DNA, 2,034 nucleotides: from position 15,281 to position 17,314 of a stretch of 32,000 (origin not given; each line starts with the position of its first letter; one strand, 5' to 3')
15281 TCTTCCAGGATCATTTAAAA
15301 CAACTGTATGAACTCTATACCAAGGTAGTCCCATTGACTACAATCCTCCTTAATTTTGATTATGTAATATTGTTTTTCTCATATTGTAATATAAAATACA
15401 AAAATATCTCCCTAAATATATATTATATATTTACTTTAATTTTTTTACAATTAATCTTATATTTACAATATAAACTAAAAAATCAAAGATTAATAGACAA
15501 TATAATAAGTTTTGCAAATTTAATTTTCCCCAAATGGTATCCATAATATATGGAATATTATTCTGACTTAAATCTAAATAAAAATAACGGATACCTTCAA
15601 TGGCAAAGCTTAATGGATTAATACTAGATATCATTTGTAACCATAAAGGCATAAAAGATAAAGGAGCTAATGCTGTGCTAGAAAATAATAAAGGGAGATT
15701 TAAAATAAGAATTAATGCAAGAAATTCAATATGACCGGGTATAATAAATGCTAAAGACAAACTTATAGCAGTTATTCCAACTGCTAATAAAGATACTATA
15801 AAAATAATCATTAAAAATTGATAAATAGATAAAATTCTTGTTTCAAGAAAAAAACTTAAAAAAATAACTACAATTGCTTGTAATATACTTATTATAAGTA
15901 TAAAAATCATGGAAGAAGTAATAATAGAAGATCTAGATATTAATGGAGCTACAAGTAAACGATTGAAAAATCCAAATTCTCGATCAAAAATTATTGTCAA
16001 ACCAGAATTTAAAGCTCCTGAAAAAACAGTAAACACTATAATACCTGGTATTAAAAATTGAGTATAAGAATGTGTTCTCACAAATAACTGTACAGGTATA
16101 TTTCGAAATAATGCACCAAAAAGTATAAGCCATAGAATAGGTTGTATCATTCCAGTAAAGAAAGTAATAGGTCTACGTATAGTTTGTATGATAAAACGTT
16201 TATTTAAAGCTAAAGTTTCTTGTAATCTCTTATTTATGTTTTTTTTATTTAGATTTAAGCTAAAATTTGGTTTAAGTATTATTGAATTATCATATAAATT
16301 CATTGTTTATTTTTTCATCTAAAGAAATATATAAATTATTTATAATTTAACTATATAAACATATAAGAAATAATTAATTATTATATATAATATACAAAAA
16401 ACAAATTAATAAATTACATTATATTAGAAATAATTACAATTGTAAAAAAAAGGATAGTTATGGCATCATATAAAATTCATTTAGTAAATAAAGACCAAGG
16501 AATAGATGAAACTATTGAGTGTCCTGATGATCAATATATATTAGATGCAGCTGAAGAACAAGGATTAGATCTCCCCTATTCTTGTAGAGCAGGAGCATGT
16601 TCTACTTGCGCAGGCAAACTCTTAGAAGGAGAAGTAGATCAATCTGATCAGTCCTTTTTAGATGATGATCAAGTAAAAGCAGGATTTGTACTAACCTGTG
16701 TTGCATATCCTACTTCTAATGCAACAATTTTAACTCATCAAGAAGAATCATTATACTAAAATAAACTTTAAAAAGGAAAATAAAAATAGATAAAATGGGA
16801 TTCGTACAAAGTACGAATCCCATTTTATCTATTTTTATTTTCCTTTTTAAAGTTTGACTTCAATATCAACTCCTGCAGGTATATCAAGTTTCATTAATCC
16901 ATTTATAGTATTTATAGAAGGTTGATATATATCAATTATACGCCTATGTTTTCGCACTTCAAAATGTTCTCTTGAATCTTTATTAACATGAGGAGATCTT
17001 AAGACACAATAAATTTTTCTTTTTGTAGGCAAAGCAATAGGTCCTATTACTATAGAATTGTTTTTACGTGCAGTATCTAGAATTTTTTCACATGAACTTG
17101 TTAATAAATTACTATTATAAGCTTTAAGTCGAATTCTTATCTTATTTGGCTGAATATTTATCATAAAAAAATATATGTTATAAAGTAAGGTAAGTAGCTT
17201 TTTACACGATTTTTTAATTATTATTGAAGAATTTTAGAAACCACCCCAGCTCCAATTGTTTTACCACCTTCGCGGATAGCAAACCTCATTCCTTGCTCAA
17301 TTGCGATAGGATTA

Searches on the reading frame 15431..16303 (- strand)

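Call 28: search_protein_families(library=pfam, proteins=[window:15431-16303:-])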
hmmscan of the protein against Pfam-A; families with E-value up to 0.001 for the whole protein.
window:15431-16303:- (290 aa): 2 families
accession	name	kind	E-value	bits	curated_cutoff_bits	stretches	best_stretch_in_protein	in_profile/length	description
PF01061.29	ABC2_membrane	-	1.4e-28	100.4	26.9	1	29-240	2-208/211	ABC-2 type transporter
PF12698.13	ABC2_membrane_3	-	9e-09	35.3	31.6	1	71-272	151-337/347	ABC-2 family transporter protein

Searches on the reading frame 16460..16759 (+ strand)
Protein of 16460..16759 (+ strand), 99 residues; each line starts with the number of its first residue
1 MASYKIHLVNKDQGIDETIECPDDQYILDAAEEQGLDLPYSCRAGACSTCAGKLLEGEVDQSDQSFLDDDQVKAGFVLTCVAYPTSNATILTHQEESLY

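Call 28: search_protein_families(library=pfam, proteins=[window:16460-16759:+])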
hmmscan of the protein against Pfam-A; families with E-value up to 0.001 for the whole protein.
window:16460-16759:+ (99 aa): 1 family
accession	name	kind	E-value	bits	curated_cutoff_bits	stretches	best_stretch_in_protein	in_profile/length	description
PF00111.32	Fer2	-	9.6e-27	93.2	21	1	11-85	2-77/77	2Fe-2S iron-sulfur cluster binding domain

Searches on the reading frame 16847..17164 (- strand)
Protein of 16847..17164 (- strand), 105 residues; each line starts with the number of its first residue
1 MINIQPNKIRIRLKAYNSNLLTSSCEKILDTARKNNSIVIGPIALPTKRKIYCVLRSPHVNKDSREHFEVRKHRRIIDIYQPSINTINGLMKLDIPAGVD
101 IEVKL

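Call 28: search_protein_families(library=pfam, proteins=[window:16847-17164:-])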
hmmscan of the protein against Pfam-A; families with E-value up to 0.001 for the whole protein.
window:16847-17164:- (105 aa): 1 family
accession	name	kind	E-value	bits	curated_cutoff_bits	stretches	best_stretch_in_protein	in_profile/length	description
PF00338.27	Ribosomal_S10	-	6.4e-31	107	21.2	1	10-104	1-98/98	Ribosomal protein S10p/S20e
